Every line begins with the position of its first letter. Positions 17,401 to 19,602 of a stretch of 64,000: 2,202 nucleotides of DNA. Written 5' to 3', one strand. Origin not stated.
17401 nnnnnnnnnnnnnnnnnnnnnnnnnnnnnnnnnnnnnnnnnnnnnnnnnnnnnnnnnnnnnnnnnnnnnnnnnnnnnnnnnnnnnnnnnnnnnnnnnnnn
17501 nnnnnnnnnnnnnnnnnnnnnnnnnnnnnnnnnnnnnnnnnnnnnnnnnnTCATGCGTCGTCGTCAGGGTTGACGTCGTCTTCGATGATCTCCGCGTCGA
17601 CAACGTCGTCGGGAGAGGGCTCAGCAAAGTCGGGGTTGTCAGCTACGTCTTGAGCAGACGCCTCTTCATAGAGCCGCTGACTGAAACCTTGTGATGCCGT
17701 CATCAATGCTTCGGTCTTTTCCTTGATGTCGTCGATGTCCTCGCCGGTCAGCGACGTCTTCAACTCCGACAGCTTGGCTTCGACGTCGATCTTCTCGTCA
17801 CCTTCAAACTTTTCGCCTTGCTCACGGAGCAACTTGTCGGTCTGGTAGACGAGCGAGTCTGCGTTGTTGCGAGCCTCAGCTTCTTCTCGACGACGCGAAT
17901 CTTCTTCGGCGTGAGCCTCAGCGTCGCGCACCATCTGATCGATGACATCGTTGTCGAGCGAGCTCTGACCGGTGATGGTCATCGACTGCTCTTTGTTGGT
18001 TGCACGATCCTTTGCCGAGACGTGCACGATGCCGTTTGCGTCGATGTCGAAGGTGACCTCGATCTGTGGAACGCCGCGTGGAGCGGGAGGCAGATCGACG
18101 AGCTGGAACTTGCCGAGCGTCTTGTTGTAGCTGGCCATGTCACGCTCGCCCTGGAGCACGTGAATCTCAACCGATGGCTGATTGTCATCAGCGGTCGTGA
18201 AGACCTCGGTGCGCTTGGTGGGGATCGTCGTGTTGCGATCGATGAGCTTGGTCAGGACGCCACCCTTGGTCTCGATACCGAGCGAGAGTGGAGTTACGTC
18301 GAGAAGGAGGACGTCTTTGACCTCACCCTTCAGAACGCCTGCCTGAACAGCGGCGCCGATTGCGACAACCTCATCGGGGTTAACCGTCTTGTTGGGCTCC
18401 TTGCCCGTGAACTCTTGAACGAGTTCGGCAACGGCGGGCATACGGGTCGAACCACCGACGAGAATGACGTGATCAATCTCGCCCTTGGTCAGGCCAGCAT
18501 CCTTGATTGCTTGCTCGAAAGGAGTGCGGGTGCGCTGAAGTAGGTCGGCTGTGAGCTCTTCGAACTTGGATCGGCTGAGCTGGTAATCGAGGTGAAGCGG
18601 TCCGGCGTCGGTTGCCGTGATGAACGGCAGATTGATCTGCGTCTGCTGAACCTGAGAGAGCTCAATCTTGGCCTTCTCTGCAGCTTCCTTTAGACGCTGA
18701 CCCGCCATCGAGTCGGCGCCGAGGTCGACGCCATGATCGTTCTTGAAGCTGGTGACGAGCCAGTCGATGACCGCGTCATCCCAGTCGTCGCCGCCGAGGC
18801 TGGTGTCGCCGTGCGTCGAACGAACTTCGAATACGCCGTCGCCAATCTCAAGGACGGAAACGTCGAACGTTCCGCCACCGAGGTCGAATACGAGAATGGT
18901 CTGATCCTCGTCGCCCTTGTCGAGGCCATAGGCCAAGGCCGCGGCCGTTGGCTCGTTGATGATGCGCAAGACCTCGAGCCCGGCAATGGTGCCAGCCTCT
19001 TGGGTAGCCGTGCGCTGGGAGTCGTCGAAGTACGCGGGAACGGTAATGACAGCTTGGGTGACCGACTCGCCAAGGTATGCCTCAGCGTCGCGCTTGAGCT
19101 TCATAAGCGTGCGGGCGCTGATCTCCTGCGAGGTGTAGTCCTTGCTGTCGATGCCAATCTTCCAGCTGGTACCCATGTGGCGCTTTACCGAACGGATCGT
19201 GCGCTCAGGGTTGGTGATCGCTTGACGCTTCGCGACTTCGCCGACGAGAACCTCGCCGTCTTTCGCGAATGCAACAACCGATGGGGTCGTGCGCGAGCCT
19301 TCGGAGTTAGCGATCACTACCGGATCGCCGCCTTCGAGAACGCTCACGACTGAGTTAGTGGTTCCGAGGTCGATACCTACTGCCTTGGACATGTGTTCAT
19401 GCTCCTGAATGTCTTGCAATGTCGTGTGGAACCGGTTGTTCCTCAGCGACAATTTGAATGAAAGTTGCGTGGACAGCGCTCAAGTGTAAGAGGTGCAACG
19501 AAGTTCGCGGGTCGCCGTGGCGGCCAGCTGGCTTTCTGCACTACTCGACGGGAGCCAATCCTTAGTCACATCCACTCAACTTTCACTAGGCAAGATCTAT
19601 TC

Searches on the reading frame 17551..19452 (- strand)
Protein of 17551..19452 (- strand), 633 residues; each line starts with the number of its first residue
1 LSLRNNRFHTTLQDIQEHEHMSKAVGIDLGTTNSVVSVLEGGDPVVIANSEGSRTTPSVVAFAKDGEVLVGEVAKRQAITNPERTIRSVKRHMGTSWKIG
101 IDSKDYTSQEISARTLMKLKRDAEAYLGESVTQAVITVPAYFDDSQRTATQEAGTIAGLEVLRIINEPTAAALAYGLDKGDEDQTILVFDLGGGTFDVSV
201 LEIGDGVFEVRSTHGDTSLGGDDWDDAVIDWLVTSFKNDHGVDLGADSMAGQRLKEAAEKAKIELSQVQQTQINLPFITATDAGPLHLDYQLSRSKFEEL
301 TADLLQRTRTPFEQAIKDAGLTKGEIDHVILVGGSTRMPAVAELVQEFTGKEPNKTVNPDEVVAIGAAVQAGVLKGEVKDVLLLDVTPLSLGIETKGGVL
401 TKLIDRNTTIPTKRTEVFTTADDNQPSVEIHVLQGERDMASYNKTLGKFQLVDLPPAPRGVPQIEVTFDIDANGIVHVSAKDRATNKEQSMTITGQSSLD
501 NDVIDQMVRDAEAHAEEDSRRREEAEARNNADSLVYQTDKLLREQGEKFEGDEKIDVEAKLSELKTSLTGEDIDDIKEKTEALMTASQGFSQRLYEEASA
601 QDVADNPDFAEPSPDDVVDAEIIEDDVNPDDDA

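Call 9: search_protein_families(library=pfam, proteins=[window:17551-19452:-], max_evalue=0.001)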
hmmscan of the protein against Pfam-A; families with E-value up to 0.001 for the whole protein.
window:17551-19452:- (633 aa): 2 families
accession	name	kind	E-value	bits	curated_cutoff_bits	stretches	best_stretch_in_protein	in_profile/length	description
PF00012.26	HSP70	-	1.5e-246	819.7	20.6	1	24-595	1-598/599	Hsp70 protein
PF06723.19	MreB_Mbl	-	3.7e-18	65.9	27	1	23-368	2-316/327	MreB/Mbl protein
